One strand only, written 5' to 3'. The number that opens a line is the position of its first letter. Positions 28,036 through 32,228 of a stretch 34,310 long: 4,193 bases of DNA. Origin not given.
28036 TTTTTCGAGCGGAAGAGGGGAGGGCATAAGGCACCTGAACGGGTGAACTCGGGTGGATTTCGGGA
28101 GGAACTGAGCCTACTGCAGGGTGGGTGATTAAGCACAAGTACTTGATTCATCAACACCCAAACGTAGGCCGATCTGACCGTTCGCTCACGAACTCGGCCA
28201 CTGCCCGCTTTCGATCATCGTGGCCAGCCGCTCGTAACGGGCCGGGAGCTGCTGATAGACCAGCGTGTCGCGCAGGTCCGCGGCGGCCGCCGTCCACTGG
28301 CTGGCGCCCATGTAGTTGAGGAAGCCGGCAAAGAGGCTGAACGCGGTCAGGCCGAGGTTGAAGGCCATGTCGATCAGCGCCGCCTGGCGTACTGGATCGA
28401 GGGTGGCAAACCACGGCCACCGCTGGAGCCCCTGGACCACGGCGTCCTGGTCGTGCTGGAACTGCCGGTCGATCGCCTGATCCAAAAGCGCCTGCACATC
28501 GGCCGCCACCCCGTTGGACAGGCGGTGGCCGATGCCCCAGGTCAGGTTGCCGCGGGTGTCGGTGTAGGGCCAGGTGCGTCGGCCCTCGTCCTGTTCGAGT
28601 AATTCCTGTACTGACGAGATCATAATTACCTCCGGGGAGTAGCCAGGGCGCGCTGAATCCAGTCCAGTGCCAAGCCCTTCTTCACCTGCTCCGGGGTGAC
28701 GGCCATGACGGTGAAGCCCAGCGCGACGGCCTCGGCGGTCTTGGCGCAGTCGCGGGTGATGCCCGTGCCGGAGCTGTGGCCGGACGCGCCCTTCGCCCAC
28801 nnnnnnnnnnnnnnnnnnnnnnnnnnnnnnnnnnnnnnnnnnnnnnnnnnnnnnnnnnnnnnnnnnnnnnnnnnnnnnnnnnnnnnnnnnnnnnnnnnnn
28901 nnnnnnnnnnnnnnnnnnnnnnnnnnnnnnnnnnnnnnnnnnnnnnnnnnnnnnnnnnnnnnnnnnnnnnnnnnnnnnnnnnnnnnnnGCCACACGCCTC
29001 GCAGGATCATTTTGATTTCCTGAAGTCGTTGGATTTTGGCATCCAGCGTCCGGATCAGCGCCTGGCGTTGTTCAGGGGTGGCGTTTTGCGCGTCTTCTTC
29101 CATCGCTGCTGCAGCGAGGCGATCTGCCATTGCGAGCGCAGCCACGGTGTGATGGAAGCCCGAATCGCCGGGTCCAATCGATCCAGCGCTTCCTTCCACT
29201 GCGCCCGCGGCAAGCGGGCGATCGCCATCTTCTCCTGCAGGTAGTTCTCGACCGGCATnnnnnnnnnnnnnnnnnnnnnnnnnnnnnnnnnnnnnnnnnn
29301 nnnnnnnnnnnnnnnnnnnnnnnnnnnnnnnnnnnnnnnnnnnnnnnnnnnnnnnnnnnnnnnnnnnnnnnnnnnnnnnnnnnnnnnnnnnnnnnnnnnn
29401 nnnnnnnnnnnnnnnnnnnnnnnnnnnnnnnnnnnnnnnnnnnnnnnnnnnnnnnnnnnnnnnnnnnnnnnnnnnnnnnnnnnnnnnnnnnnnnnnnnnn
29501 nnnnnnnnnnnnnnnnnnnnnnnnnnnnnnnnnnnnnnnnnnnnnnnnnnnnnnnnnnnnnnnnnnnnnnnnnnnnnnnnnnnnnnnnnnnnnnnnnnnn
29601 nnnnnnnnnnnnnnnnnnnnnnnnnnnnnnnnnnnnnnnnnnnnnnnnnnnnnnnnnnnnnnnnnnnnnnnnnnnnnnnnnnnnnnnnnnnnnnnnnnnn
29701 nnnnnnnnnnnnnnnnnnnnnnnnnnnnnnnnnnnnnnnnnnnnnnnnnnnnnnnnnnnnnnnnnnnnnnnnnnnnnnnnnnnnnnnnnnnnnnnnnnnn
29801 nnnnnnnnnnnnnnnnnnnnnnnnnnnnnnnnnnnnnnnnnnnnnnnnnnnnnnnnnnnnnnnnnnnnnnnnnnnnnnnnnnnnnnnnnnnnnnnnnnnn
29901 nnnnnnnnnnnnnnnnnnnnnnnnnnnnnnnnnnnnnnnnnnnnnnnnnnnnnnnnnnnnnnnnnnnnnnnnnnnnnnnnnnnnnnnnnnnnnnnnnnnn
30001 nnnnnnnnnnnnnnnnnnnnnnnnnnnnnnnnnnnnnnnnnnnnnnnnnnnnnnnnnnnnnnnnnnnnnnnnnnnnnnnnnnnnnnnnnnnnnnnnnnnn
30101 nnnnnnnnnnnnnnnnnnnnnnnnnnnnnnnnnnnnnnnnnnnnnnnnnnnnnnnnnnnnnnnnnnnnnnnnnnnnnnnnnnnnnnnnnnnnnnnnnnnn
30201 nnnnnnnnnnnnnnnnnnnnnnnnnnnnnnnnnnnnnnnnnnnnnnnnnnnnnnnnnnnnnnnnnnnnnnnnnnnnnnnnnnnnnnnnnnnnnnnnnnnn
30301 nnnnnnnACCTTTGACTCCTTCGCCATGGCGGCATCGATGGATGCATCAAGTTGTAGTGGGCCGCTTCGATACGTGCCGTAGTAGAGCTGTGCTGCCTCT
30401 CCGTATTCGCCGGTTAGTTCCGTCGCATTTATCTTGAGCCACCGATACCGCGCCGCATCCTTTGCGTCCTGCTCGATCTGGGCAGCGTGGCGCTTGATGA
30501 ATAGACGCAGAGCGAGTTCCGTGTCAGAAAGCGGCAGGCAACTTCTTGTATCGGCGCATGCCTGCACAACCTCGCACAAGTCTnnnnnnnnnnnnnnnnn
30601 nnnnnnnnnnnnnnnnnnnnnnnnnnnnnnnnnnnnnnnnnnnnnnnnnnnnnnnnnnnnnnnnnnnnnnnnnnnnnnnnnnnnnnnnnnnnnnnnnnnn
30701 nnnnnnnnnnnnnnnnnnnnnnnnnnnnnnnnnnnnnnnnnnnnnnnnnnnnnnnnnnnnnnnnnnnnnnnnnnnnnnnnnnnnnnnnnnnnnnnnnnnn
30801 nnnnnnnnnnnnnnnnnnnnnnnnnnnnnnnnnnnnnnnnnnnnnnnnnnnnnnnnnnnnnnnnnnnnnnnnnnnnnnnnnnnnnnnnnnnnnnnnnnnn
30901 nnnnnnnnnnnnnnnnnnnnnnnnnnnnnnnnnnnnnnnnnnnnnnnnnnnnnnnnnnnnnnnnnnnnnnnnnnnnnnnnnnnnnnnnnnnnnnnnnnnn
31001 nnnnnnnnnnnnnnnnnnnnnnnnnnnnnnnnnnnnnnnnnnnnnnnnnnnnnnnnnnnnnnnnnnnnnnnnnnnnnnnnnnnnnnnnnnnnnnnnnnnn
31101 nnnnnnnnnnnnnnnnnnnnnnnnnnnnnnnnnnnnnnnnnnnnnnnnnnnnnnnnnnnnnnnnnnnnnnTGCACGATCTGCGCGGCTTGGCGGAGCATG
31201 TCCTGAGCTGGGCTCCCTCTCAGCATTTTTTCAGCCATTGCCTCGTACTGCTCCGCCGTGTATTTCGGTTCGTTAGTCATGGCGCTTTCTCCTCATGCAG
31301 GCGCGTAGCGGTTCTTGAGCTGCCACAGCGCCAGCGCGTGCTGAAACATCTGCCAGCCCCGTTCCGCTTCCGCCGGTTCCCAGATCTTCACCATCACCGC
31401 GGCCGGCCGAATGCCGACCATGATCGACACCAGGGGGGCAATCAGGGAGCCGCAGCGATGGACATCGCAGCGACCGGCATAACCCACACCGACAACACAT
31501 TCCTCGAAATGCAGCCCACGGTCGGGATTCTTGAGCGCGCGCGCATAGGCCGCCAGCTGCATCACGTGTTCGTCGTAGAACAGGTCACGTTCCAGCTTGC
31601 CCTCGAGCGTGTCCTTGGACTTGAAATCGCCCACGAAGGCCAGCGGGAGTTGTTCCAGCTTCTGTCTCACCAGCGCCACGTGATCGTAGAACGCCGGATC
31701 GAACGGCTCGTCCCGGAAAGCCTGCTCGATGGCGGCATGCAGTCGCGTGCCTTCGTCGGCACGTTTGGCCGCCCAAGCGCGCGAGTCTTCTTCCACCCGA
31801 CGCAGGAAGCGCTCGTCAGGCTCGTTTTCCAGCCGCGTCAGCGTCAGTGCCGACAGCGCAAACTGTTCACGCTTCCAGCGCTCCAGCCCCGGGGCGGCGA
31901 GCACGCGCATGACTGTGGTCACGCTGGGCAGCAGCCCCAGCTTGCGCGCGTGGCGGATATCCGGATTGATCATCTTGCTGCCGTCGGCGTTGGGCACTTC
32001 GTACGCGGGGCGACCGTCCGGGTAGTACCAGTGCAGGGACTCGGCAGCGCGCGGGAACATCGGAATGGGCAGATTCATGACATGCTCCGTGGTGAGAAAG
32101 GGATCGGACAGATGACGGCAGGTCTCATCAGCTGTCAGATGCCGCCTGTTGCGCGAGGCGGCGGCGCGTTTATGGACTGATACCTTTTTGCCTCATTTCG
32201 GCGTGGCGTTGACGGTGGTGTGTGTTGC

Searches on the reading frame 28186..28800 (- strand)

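Call 58: search_protein_families(library=phrogs, proteins=[window:28186-28800:-], max_evalue=0.001)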
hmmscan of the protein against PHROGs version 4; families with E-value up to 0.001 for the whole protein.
window:28186-28800:- (204 aa): 5 families
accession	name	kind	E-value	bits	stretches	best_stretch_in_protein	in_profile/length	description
phrog_7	-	lysis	2.4e-16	60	1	60-177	553-671/873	endolysin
phrog_33534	-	unknown function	4.1e-10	40.5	1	127-200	7-86/94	-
phrog_430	-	tail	6.6e-09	35.7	1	62-200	165-289/868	baseplate hub subunit and tail lysozyme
phrog_13211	-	tail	1.7e-07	30.6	1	75-200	761-887/887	baseplate hub subunit and tail lysozyme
phrog_2083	-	head and packaging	0.00029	20.5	1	68-197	767-900/908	internal virion lysozyme motif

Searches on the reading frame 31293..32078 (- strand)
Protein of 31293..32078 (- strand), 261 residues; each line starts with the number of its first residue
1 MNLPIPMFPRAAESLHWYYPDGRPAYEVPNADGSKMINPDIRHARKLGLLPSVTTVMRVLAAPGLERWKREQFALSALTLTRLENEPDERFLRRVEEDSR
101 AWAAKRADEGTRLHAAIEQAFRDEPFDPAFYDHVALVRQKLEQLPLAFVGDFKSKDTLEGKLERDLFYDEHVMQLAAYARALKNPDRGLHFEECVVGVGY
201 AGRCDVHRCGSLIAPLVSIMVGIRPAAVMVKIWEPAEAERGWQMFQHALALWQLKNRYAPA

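Call 57: search_protein_families(library=pfam, proteins=[window:31293-32078:-], max_evalue=0.01)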
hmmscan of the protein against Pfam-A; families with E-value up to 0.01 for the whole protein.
window:31293-32078:- (261 aa): 0 families

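Call 58: search_protein_families(library=phrogs, proteins=[window:31293-32078:-], max_evalue=0.001)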
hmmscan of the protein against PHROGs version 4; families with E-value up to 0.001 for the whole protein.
window:31293-32078:- (261 aa): 1 family
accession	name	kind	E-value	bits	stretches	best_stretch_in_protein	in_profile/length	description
phrog_298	-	DNA, RNA and nucleotide metabolism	2e-09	38.2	1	49-128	65-127/293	exonuclease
